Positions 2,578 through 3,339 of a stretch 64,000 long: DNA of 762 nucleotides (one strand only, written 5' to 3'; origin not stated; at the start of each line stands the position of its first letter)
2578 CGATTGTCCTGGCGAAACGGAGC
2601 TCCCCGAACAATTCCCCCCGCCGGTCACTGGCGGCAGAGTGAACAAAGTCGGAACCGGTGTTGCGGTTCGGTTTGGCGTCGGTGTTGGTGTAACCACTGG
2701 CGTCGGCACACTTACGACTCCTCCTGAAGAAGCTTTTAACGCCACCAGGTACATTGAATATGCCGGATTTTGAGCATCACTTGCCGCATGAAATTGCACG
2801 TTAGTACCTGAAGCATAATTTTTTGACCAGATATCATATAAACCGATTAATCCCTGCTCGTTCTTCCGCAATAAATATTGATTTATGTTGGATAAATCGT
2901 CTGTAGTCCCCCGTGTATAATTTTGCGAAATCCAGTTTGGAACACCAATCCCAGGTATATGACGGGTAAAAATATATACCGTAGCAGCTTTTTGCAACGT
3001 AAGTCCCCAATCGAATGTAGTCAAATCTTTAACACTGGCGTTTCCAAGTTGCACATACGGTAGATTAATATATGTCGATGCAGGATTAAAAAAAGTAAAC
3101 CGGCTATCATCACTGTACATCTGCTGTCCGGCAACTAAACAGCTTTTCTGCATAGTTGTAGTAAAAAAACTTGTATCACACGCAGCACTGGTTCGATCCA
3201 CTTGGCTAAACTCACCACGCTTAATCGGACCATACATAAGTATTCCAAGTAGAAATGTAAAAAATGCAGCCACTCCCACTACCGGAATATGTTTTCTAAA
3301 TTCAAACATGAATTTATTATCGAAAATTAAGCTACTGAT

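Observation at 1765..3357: Paralogous membrane-anchored surface enzymes: one shared N-terminal module, different polysaccharide-lyase-like heads (beta-helix copy)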

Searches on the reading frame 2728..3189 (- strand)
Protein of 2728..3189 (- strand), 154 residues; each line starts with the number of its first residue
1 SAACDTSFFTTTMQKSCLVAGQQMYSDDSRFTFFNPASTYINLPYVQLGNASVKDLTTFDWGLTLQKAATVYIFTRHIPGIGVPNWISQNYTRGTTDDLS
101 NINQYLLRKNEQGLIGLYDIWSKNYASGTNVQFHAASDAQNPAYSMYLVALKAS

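Call 12: find_homologous_proteins(query=window:2728-3189:-, max_evalue=0.001)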
Query seq(154 aa) (154 aa): 1 proteins with E <= 0.001 among 5 candidates.
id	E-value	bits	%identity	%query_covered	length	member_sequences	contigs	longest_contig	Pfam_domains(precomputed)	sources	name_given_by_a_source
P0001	5.2e-29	119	50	75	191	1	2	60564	-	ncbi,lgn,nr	ncbi:MAG: hypothetical protein M3Q44_04165 [bacterium]|nr:hypothetical protein [bacterium]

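Call 16: find_encoding_contigs(protein=P0001, flank=10000, max_places=4)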
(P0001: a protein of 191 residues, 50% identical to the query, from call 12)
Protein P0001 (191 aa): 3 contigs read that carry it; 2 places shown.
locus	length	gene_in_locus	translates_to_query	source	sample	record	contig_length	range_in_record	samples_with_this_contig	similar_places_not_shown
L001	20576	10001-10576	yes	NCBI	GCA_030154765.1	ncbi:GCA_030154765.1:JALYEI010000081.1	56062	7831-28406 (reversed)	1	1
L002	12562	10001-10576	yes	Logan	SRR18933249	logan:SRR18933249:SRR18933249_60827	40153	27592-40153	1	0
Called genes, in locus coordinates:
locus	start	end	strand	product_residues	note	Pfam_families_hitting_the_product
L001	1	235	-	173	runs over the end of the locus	-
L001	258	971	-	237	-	PF00106:adh_short, PF01370:Epimerase, PF08659:KR, PF13561:adh_short_C2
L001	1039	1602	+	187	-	-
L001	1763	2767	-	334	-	-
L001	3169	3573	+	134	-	-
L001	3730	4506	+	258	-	PF00459:Inositol_P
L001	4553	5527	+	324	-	-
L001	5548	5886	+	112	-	-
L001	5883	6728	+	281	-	-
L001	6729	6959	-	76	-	-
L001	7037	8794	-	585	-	PF13522:GATase_6, PF13537:GATase_7, PF01380:SIS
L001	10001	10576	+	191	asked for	-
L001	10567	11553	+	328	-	PF22842:Pel9A-like_beta_helix (weak), PF13229:Beta_helix (weak)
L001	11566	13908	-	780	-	PF26449:DUF8128, PF00270:DEAD (faint)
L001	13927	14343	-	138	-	-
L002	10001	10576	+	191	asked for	-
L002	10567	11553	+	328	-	PF22842:Pel9A-like_beta_helix (weak), PF13229:Beta_helix (weak)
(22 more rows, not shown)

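Call 17: find_related_loci(query=A1, collection=genome_contigs, flank=6000)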
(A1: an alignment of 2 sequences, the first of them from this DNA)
Query A1 (154 aa) in genome_contigs; peptide patterns used: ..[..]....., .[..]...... (x = any residue, [..] = any of these).
75 stretches matched a pattern; 8 encode a relative of the query (tblastn E <= 1e-3); 8 distinct loci.
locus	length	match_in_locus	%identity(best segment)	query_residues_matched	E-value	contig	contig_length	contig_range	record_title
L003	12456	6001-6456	79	2-153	8e-84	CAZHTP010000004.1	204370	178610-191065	MAG TPA_asm: uncultured Gammaproteobacteria bacterium isolate SRP192515_co2_50 genome assembly, contig: NODE_31_length_2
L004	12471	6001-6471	50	2-154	7e-47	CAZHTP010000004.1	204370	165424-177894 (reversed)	MAG TPA_asm: uncultured Gammaproteobacteria bacterium isolate SRP192515_co2_50 genome assembly, contig: NODE_31_length_2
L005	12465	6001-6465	50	3-151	3e-45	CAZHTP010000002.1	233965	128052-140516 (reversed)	MAG TPA_asm: uncultured Gammaproteobacteria bacterium isolate SRP192515_co2_50 genome assembly, contig: NODE_20_length_2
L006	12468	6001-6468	45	3-152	5e-43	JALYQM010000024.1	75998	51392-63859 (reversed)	MAG: bacterium isolate MDV bin63 SD1454-56_k127_1222899, whole genome shotgun sequence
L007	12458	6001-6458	82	1-153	5e-39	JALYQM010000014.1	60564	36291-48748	MAG: bacterium isolate MDV bin63 SD1454-56_k127_1984565, whole genome shotgun sequence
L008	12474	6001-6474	46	1-151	1e-41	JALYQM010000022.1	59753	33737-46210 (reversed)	MAG: bacterium isolate MDV bin63 SD1454-56_k127_1334330, whole genome shotgun sequence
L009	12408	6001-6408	42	15-151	1e-33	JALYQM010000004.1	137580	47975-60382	MAG: bacterium isolate MDV bin63 SD1454-56_k127_2051223, whole genome shotgun sequence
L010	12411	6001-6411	37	15-151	7e-32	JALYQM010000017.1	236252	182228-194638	MAG: bacterium isolate MDV bin63 SD1454-56_k127_200903, whole genome shotgun sequence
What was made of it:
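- The genome scan used two narrow peptide patterns (call 17).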

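Call 21: search_protein_families(library=pfam, proteins=[L005:5854-6798:+, L006:5848-7731:+, L008:3277-6486:+, L009:4708-6420:+, L010:4561-6426:+, L003:5875-7380:+], max_evalue=0.1)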
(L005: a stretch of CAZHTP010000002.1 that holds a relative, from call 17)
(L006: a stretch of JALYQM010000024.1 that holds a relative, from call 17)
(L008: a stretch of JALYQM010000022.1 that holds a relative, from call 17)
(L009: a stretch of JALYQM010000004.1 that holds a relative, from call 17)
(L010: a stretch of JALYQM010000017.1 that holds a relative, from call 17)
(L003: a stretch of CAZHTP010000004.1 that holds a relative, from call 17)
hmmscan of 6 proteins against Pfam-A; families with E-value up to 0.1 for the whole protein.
L005:5854-6798:+ (314 aa): 2 families
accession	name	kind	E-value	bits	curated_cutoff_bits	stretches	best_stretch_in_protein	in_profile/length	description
PF00173.33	Cyt-b5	-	1.4e-08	35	23.7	1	232-285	5-54/74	Cytochrome b5-like Heme/Steroid binding domain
PF08843.17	AbiEii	-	0.088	13.2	22.5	0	245-292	154-200/238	Nucleotidyl transferase AbiEii toxin, Type IV TA system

L006:5848-7731:+ (627 aa): 1 family
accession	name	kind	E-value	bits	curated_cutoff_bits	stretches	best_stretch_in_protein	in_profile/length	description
PF16317.11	Glyco_hydro_99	-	0.00069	19.3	33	1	501-600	236-335/341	Glycosyl hydrolase family 99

L008:3277-6486:+ (1069 aa): 1 family
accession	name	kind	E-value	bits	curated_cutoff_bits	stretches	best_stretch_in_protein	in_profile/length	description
PF13229.12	Beta_helix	-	4.8e-06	26.7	25.9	1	107-208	56-144/158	Right handed beta helix region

L009:4708-6420:+ (570 aa): 1 family
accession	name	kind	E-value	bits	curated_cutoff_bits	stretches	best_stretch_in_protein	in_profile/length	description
PF02333.21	Phytase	-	7.9e-49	167.1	21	1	51-374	31-356/375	Phytase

L010:4561-6426:+ (621 aa): 3 families
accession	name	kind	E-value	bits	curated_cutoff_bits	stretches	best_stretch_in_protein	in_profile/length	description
PF00041.27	fn3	-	0.0011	19.6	25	1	347-430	3-75/84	Fibronectin type III domain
PF16383.10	DUF4992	-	0.027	14.6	29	1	350-380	55-85/183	Domain of unknown function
PF15932.10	DUF4748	-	0.071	13.3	27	0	106-128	17-39/52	Domain of unknown function (DUF4748)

L003:5875-7380:+ (501 aa): 0 families

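Call 22: search_protein_representatives(alignment_id=A1)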
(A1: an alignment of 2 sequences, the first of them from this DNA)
Query: 2 sequences, 165 profile positions. Proteins with E-value up to 0.001 (for the whole library): 54; up to 1e-10: 52; up to 1e-30: 30. The best 54 are listed.
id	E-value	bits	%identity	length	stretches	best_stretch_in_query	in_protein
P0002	1.4e-74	265.8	-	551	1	1-165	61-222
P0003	2.1e-70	252.2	-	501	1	8-163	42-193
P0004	5.1e-52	192.4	-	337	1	4-162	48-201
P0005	1.0e-50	188.2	-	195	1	3-152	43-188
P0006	5.9e-50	185.7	-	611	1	4-162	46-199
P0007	6.1e-49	182.4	-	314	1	4-162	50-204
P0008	3.8e-46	173.3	-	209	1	8-162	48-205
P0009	5.8e-46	172.7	-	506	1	2-162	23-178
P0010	6.2e-46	172.6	-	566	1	7-162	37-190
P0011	5.7e-44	166.2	-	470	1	11-163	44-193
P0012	1.5e-43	164.9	-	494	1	8-161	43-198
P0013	1.0e-42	162.2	-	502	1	3-161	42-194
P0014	2.3e-42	161.0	-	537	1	9-163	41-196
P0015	3.5e-42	160.4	-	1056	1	5-163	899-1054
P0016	8.0e-42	159.3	-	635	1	11-160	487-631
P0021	1.3e-35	139.1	-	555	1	4-161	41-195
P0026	1.5e-33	132.4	-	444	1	14-162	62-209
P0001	1.4e-25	106.4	-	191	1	8-92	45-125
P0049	3.6e-14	69.3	-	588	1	16-162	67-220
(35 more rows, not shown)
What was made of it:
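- There are 52 clusters at E<=1e-10 among 1.84e9 representatives (call 22).
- Tried and rejected: The exhaustive HMMER search found 52 clusters (call 22), so the indexed result greatly under-reports the family.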

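Call 30: search_solved_structures(query=A2, max_evalue=10)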
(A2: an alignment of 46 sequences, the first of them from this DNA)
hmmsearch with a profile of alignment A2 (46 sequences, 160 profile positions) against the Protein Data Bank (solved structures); distinct sequences matched with E-value up to 10: 1.
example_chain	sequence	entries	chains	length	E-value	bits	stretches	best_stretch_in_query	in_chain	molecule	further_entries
8tcf_C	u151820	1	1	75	0.27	14.4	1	64-96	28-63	Minibinder B8_BP_dslf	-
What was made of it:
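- On Carbohydrate-binding module (CAZy sense): The PDB profile search gives nothing meaningful (call 30).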

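Call 31: search_protein_families(library=pfam, alignment_id=A2, max_evalue=1)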
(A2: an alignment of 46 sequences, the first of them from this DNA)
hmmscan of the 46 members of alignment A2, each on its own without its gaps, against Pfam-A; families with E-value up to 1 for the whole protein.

A. member 1, seq(154 aa): 0 families

B. families by the number of members that match (of 46 scanned): 12 families
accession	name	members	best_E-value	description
PF11849.14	DUF3369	1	0.0067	Domain of unknown function (DUF3369)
PF24972.1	GBD_ATRN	1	0.022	Attractin GBD-like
PF13417.12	GST_N_3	1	0.044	Glutathione S-transferase, N-terminal domain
PF23524.2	MGAT4A_C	1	0.051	MGAT4 C-terminal domain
PF23310.1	TPR_27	1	0.057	Plant tetratrico peptide repeats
PF06394.18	Pepsin-I3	1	0.067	Pepsin inhibitor-3-like repeated domain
PF18852.6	LPD34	1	0.11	Large polyvalent protein associated domain 34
PF19153.5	DUF5835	1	0.14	Family of unknown function (DUF5835)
PF07739.18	TipAS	1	0.16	TipAS antibiotic-recognition domain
PF21916.1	mtd_2nd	1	0.18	Mtd second domain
PF23347.1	TPR_Nup160_C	1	0.21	Nup160 C-terminal TPR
PF19079.5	CFSR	1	0.25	Collagen-flanked surface repeat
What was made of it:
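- On Carbohydrate-binding module (CAZy sense): No consistent Pfam hit across 46 members at E<=1 (call 31).
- Closest known: Modular CAZymes with Pro/Thr linkers and terminal CBMs. Different: No sequence relationship to any CBM in Pfam or PDB (calls 30, 31).
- No sequence match to any CBM in Pfam or PDB (calls 30, 31).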

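Call 32: find_homologous_proteins(query=A2, max_evalue=0.001)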
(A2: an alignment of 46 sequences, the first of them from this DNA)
Query A2 (46 sequences) (154 aa, profile of the alignment): 1 proteins with E <= 0.001 among 368 candidates.
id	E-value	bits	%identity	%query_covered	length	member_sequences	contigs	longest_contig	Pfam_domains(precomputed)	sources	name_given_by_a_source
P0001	5.8e-18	83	50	75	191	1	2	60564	-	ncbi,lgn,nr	ncbi:MAG: hypothetical protein M3Q44_04165 [bacterium]|nr:hypothetical protein [bacterium]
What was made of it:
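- Tried and rejected: The word-indexed homologue search with the module, first as a single sequence and then as a 46-sequence profile, returned only the frameshifted orthologue P0001 (calls 12, 32).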

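Call 34: predict_structure(alignment_id=A2)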
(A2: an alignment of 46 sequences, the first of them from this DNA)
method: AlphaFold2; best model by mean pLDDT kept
length: 154 residues; sequences in the alignment: 46
mean_pLDDT: 96.6   pTM: 0.91
mean pLDDT of the five models: 96.6, 96.4, 96.2, 96.2, 95.9
residues with pLDDT >= 90: 151; 70-90: 1; 50-70: 2; < 50: 0
segments of 3 or more residues with pLDDT < 50: none
pLDDT, mean of each block of 10 residues (from residue 1): 88 98 98 97 98 96 98 97 97 97 97 98 98 96 97 97
secondary structure, 60 per line:
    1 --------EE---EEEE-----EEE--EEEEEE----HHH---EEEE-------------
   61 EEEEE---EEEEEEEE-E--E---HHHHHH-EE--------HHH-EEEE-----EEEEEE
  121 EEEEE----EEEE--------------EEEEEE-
elements in order: E14-17 E23-25 E28-33 E44-47 E61-65 E69-76 H85-90 E106-109 E115-125 E130-133 E148-153
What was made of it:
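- Fold: AF2 pLDDT 96.6, pTM 0.91, all-beta sandwich (call 34).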

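Call 36: search_protein_families(library=pfam, alignment_id=A3, max_evalue=0.001)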
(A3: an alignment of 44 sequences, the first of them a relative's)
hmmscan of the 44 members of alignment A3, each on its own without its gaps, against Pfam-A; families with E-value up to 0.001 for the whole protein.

A. member 1, P0002 (551 aa): 1 family
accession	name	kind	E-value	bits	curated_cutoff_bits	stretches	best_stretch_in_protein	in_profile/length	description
PF05426.18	Alginate_lyase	-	5.2e-24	85.6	22.2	1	292-498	51-275/275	Alginate lyase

B. families by the number of members that match (of 44 scanned): 16 families
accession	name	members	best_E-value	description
PF00173.33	Cyt-b5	7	4.9e-18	Cytochrome b5-like Heme/Steroid binding domain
PF02333.21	Phytase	3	2.2e-73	Phytase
PF13229.12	Beta_helix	3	4.2e-20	Right handed beta helix region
PF00149.33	Metallophos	3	2.8e-11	Calcineurin-like phosphoesterase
PF08787.18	Alginate_lyase2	2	2.4e-42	Alginate lyase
PF16116.10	DUF4832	1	2e-58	Domain of unknown function (DUF4832)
PF16173.10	DUF4874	1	1.1e-42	Domain of unknown function (DUF4874)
PF00150.24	Cellulase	1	1.8e-32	Cellulase (glycosyl hydrolase family 5)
PF05426.18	Alginate_lyase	1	5.2e-24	Alginate lyase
PF21365.3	Glyco_hydro_31_3rd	1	1.2e-16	Glycosyl hydrolase family 31 C-terminal domain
PF05048.19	NosD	1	3.1e-09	Periplasmic copper-binding protein (NosD)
PF07470.19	Glyco_hydro_88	1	2.8e-08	Glycosyl Hydrolase Family 88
PF01229.23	Glyco_hydro_39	1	1.4e-06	Glycosyl hydrolases family 39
PF00041.27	fn3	1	2.3e-06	Fibronectin type III domain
PF02210.31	Laminin_G_2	1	0.00052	Laminin G domain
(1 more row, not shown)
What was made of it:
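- On Carbohydrate-binding module (CAZy sense): The module folds independently with high confidence (call 34) and occurs in CAZymes, but also in non-CAZymes (call 36).
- Closest known: Modular CAZymes with Pro/Thr linkers and terminal CBMs. Different: Partners include non-CAZymes: Cyt-b5, phytase and metallophosphatase (call 36).
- Partners are heterogeneous (call 36): Cyt-b5 x7, phytase x3, Metallophos x3, Beta_helix x3, PL7 x2, PF05426, GH5, GH31, GH39, GH88, DUF4832 and Laminin_G. The commonest partner is Cyt-b5-like, and phytases and metallophosphatases recur (call 36).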

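Call 38: fold_search(model_id=the predicted structure, library=pdb)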
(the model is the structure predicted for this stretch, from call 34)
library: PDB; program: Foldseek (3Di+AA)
matches with E <= 10: 1144; with E <= 0.001: 2
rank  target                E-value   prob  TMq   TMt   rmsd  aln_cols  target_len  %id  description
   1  6hpd                  2.0e-05  1.00  0.69  0.12   3.2       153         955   14  The structure of a beta-glucuronidase from glycoside hydrolase family 2 (released 2019-07-24)
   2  6hzf_B                4.0e-04  1.00  0.57  0.12   7.3       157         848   10  BP0997, GH138 enzyme targeting pectin rhamnogalacturonan II (released 2019-03-20)
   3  6hzf_A                1.5e-03  1.00  0.54  0.12   6.9       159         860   10  BP0997, GH138 enzyme targeting pectin rhamnogalacturonan II (released 2019-03-20)
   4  6hze_B                2.8e-03  1.00  0.56  0.12   7.2       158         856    9  BP0997, GH138 enzyme targeting pectin rhamnogalacturonan II (released 2019-03-20)
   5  6hze_A                3.7e-03  1.00  0.57  0.12   7.3       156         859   10  BP0997, GH138 enzyme targeting pectin rhamnogalacturonan II (released 2019-03-20)
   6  9mth_E                5.5e-02  0.44  0.32  0.19  11.2       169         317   12  Structure of porcine Fab 14-8 in complex with influenza H1N1 A/Solomon Island/3/2006 hemagglutinin (released 2025-09-24)
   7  9mtf_A                6.1e-02  0.44  0.33  0.19  11.4       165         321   13  Structure of porcine Fab 14-1 in complex with influenza H1N1 A/Solomon Island/3/2006 hemagglutinin (released 2025-09-24)
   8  6q0i_A                9.9e-02  0.21  0.27  0.22  12.4       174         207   11  Inferred intermediate I-7 (I-7-6) of the human antibody lineage 652 in complex with influenza hemagglutinin head domai (released 2019-12-18)
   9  8qf8_B                1.1e-01  0.47  0.31  0.09   8.4       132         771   12  GH146 beta-L-arabinofuranosidase from Bacteroides thetaioatomicron in complex with beta-l-arabinofurano cyclophellitol (released 2023-12-13)
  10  5e7t_G                1.1e-01  0.28  0.28  0.26  14.4       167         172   14  Structure of the tripod (BppUct-A-L) from the baseplate of bacteriophage Tuc2009 (released 2015-12-30)
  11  5e7t_H                1.2e-01  0.25  0.28  0.26  15.4       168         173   14  Structure of the tripod (BppUct-A-L) from the baseplate of bacteriophage Tuc2009 (released 2015-12-30)
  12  9oi2_E                1.5e-01  0.23  0.30  0.18  11.4       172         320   13  Structure of human Fab 245 in complex with influenza H1N1 A/Solomon Island/3/2006 hemagglutinin (released 2026-02-04)
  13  8qf8_A                1.7e-01  0.41  0.31  0.09   8.4       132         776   12  GH146 beta-L-arabinofuranosidase from Bacteroides thetaioatomicron in complex with beta-l-arabinofurano cyclophellitol (released 2023-12-13)
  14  9h6g_A                2.0e-01  0.28  0.30  0.08  10.0       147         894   10  Inactive Bacteroides ovatus GH98 endoxylanase E361A in complex with arabino-xylooligosaccharide (released 2025-11-05)
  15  8veb_A                2.0e-01  0.21  0.30  0.13  12.0       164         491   12  Cryo-EM structure of antibody T5-1E08 in complex with stabilized H1N1 Influenza Hemagglutinin Trimer (A/Kiev/1/57) (released 2025-03-19)
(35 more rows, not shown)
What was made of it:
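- The module is a beta-sandwich whose best PDB neighbours lie inside GH2 and GH138 enzymes, both acting on uronic acids (call 38).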

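Call 49: find_encoding_contigs(protein=P0049, flank=8000, max_places=2)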
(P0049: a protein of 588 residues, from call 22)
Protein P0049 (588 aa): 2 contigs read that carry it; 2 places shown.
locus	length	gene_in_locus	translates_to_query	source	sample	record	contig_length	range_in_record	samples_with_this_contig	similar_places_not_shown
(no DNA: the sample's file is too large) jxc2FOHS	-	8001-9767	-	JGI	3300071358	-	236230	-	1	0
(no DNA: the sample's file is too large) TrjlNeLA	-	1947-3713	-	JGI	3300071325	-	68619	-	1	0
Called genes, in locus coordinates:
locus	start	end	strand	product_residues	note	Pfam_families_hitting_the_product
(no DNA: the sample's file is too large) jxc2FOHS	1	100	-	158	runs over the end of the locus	-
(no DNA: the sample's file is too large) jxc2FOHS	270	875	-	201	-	-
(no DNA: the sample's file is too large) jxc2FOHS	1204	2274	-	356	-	-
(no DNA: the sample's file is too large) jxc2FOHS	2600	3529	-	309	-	-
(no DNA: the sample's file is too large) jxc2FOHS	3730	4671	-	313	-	PF04536:TPM_phosphatase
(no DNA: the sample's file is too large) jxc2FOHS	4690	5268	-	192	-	PF04011:LemA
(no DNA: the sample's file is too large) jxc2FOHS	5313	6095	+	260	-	PF01790:LGT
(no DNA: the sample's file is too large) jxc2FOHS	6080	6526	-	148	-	PF00173:Cyt-b5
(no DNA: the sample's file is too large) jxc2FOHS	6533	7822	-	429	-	PF01794:Ferric_reduct, PF08022:FAD_binding_8, PF00175:NAD_binding_1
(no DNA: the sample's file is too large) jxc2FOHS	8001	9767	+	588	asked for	PF02333:Phytase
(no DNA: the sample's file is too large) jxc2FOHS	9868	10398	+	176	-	PF11181:YflT (weak), PF06897:DUF1269 (faint)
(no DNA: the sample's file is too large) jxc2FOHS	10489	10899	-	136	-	-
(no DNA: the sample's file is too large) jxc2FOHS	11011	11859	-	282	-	PF01261:AP_endonuc_2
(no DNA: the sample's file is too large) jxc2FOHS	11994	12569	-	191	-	PF01966:HD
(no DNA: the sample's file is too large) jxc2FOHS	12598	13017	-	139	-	PF13473:Cupredoxin_1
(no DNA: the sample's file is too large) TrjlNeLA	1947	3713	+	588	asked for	PF02333:Phytase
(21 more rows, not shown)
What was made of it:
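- The most divergent member, P0049, lies on a contig that has the same gene order as the MDV bin63 relative (calls 16, 49). The family is confined to one lineage although its heads belong to widespread families (calls 17, 22, 49).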

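Call 52: search_protein_families(library=ncbifam, proteins=[P0006, P0009, P0014, P0021, P0026, P0010], max_evalue=0.01)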
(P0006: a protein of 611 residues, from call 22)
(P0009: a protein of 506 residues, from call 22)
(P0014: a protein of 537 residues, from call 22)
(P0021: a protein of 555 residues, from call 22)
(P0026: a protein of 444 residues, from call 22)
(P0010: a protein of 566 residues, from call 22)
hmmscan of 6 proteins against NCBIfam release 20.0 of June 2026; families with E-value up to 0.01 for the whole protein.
P0006 (611 aa): 0 families

P0009 (506 aa): 0 families

P0014 (537 aa): 0 families

P0021 (555 aa): 0 families

P0026 (444 aa): 0 families

P0010 (566 aa): 0 families
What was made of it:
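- It has no similarity to any enzyme family (calls 30, 31, 52).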

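Call 61: fold_search(model_id=the predicted structure, library=viral)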
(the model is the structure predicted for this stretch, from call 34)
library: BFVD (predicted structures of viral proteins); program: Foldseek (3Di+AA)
matches with E <= 10: 838; with E <= 0.001: 1
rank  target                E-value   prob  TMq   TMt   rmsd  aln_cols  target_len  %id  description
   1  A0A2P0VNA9            5.4e-06  1.00  0.70  0.25   2.3       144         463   14  Uncharacterized protein [Tetraselmis virus 1]
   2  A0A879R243            2.5e-02  0.99  0.48  0.21   5.9       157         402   13  Intramolecular chaperone auto-processing domain containing protein [Synechococcus phage S-SRM01]
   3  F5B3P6                6.3e-02  0.20  0.24  0.20  13.0       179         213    7  (no name in the UniProt tables at hand)
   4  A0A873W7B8            7.0e-02  0.09  0.16  0.08  14.4       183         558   11  SGNH hydrolase-type esterase domain-containing protein [Pseudomonas phage BUCT553]
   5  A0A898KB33            7.4e-02  0.18  0.21  0.18  14.2       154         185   10  Uncharacterized protein [Haloarcula virus Hardyhisp2]
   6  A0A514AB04            9.7e-02  0.30  0.27  0.13  10.2       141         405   18  (no name in the UniProt tables at hand)
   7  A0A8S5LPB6            1.1e-01  0.23  0.24  0.24  12.4       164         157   12  Serine protease VesC [Siphoviridae sp. ctoiW10]
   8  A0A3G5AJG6            1.5e-01  0.09  0.20  0.15  17.6       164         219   10  Uncharacterized protein [Solivirus sp.]
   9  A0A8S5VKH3            1.7e-01  0.33  0.30  0.14  12.3       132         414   13  Uncharacterized protein [Ackermannviridae sp.]
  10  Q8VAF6                1.7e-01  0.25  0.26  0.16   9.9       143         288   10  Wsv464 [White spot syndrome virus (isolate Shrimp/China/Tongan/1996)]
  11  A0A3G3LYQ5            2.1e-01  0.04  0.14  0.08  15.5       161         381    9  Uncharacterized protein [Brevibacterium phage Cantare]
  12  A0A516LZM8            2.4e-01  0.09  0.21  0.16  15.4       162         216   12  (no name in the UniProt tables at hand)
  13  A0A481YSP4            2.4e-01  0.08  0.18  0.18  16.5       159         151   12  C1q domain protein [Marseillevirus LCMAC102]
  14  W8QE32                2.4e-01  0.06  0.16  0.10  16.6       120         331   13  Uncharacterized protein [Chloriridovirus anopheles1]
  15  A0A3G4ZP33            2.6e-01  0.13  0.25  0.13  14.3       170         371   12  Uncharacterized protein [Terrestrivirus sp.]
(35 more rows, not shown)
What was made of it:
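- Closest known: Regions of PDB 6hpd. Same: These are the best structural matches: Foldseek E 2e-5, 4e-4 and 5e-6; TMq 0.69, 0.57 and 0.70 (calls 38, 61).
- The nearest folds are a roughly 150-residue stretch of GH2 6hpd (E 2e-5, TMq 0.69) and of GH138 6hzf (call 38), and a Tetraselmis virus 1 protein (TMq 0.70, call 61).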
